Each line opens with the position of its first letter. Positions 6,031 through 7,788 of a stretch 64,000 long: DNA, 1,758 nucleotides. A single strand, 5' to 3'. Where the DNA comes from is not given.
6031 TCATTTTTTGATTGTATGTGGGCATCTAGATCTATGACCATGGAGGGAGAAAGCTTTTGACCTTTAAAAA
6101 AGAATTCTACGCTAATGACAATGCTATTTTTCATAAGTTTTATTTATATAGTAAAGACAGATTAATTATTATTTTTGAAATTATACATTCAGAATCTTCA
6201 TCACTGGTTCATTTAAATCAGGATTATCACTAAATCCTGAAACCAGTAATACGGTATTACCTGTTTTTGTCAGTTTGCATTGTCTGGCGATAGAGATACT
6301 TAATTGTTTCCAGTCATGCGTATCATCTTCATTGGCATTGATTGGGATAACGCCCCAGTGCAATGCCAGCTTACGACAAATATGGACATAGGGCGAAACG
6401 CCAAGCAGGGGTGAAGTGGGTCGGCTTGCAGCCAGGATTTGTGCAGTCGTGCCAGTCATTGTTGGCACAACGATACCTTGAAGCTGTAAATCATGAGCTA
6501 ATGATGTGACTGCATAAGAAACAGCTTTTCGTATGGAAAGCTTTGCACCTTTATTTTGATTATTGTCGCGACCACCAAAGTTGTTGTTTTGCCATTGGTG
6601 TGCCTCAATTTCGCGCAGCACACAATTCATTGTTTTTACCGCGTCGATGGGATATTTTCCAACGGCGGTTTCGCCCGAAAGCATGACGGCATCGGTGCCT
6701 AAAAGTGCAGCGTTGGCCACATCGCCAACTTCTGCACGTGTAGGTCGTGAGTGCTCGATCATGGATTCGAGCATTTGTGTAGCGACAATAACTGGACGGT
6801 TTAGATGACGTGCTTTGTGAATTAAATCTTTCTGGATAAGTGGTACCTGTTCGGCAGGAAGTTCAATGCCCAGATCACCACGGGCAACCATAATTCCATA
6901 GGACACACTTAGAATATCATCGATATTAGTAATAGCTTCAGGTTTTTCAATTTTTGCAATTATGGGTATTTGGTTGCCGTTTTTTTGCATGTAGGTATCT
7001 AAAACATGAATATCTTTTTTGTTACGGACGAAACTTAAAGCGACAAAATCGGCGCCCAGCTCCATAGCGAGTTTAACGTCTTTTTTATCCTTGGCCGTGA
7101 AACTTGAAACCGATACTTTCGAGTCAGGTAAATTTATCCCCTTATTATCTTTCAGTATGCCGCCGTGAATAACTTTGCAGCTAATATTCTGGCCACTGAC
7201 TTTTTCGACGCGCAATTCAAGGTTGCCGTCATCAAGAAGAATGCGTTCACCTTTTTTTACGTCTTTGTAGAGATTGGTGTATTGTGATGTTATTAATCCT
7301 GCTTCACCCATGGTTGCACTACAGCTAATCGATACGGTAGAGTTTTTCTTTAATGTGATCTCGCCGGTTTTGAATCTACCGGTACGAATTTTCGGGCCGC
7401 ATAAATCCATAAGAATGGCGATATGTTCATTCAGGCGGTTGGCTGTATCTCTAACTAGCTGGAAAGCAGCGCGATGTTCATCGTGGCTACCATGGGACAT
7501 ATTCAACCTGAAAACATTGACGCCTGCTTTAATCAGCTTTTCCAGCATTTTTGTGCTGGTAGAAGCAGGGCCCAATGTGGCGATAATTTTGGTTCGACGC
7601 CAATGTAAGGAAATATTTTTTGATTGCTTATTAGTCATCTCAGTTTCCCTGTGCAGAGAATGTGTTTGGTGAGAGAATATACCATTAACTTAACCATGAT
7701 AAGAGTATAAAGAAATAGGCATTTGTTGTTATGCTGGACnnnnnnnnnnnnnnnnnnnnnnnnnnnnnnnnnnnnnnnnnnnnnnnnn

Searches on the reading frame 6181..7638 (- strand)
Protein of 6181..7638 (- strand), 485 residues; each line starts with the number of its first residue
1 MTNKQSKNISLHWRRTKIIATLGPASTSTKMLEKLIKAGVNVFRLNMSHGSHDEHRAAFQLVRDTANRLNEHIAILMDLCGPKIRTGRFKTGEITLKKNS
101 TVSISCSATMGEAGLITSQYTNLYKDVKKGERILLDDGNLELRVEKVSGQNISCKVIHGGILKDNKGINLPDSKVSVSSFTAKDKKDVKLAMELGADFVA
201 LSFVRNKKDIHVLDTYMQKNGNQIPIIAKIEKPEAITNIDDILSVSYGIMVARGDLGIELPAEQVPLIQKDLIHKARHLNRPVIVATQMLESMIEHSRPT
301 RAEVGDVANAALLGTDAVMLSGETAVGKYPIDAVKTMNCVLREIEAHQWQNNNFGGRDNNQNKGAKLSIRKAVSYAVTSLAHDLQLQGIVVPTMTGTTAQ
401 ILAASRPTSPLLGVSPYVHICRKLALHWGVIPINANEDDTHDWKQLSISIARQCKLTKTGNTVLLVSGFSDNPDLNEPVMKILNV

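Call 3: search_protein_families(library=pfam, proteins=[window:6181-7638:-], max_evalue=0.01)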
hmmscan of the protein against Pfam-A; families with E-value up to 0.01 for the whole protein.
window:6181-7638:- (485 aa): 3 families
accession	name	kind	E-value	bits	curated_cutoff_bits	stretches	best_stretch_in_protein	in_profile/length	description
PF00224.27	PK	-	1.4e-115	386.3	30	1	14-334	2-328/328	Pyruvate kinase, barrel domain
PF02887.21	PK_C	-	6.6e-20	71.8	28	1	372-472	2-103/114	Pyruvate kinase, alpha/beta domain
PF03328.21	HpcH_HpaI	-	4.2e-06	26.6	25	1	185-251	75-149/221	HpcH/HpaI aldolase/citrate lyase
